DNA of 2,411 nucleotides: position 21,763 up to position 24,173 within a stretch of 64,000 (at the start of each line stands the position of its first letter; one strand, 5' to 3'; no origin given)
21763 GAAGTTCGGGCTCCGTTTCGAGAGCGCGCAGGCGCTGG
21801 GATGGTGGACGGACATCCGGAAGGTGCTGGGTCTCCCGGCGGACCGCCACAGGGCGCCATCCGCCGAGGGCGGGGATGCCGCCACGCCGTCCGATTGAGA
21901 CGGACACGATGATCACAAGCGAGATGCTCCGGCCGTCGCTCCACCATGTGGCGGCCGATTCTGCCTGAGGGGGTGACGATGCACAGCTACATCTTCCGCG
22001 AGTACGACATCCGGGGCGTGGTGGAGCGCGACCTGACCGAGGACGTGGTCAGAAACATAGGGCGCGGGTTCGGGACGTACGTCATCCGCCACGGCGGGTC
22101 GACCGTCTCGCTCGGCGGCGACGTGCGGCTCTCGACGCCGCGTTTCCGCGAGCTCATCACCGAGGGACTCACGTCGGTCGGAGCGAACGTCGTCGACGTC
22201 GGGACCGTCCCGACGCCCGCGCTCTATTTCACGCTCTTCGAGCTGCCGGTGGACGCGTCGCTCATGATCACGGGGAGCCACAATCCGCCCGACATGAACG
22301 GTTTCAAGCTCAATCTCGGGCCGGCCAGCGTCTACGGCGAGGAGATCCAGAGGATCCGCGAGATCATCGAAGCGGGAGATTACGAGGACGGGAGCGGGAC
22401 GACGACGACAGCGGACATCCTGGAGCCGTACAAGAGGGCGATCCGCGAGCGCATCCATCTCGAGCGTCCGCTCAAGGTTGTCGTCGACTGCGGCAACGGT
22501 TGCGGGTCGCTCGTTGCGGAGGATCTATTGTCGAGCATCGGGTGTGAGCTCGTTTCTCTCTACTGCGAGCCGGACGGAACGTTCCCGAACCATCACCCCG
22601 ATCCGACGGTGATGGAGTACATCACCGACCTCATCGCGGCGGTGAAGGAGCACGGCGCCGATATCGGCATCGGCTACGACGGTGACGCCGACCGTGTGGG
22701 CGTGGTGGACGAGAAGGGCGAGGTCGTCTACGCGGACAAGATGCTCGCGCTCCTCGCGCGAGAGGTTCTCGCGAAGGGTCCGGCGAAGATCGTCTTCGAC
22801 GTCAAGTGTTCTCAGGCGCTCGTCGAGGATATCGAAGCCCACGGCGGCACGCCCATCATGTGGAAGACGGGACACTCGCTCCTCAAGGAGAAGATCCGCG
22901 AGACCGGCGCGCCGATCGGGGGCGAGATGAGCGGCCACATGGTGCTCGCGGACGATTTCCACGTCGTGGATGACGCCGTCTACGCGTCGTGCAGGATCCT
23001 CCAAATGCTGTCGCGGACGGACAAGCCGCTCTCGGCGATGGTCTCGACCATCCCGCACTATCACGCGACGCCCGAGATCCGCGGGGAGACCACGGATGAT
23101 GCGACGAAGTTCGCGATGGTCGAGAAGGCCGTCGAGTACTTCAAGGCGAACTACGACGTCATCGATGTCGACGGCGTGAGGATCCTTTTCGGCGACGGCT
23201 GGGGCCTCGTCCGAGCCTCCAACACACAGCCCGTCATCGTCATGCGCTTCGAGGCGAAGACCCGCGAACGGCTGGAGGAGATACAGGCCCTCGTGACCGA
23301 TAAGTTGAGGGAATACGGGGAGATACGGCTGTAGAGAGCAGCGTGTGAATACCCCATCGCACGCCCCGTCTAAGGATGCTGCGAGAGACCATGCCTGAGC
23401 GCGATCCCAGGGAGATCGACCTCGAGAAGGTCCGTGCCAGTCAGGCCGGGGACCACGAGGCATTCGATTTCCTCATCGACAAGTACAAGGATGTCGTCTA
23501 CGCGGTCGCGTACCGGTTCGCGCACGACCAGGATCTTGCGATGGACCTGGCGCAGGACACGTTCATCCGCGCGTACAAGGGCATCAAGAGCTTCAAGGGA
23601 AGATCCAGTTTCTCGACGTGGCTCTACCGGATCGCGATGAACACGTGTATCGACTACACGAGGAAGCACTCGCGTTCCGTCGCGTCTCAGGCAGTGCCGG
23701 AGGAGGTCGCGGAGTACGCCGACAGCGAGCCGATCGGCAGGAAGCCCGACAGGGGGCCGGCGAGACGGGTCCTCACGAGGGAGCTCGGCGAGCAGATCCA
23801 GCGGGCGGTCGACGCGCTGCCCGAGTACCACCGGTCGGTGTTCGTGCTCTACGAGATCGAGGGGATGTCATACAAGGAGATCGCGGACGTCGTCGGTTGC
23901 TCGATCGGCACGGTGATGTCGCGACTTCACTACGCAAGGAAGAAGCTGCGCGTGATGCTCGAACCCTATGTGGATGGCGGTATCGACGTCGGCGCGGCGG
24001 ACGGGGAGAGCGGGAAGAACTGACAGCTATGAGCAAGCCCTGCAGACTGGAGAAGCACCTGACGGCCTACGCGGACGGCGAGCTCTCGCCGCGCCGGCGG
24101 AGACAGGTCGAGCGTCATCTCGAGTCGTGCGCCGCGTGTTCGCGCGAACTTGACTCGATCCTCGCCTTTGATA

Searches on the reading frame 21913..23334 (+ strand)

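Call 23: search_protein_families(library=pfam, proteins=[window:21913-23334:+], max_evalue=0.00001)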
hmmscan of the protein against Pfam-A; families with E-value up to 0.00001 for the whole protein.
window:21913-23334:+ (473 aa): 4 families
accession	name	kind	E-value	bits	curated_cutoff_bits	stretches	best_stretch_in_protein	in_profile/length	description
PF02878.22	PGM_PMM_I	-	1.2e-33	116.1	22.5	1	27-156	3-135/138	Phosphoglucomutase/phosphomannomutase, alpha/beta/alpha domain I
PF02879.22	PGM_PMM_II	-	1.3e-29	103.2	29.3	1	173-269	3-103/103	Phosphoglucomutase/phosphomannomutase, alpha/beta/alpha domain II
PF02880.22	PGM_PMM_III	-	7.6e-25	87.7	20.7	1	275-379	3-111/115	Phosphoglucomutase/phosphomannomutase, alpha/beta/alpha domain III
PF00408.26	PGM_PMM_IV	-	1.5e-14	54.2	23.1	1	389-463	2-67/68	Phosphoglucomutase/phosphomannomutase, C-terminal domain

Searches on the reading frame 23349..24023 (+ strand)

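Call 23: search_protein_families(library=pfam, proteins=[window:23349-24023:+], max_evalue=0.00001)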
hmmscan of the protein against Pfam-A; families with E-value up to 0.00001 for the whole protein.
window:23349-24023:+ (224 aa): 4 families
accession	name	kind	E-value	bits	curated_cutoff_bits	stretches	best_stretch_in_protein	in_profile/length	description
PF04542.20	Sigma70_r2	-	7.2e-23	80.6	24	1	42-109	1-70/71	Sigma-70 region 2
PF08281.18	Sigma70_r4_2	-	6.7e-18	64.5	25.7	1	148-200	2-54/54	Sigma-70, region 4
PF04545.22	Sigma70_r4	-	5.6e-12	45.4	24.1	1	154-201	2-49/50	Sigma-70, region 4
PF07638.17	Sigma70_ECF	-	3.9e-08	33.9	21.1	1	30-203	10-182/185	ECF sigma factor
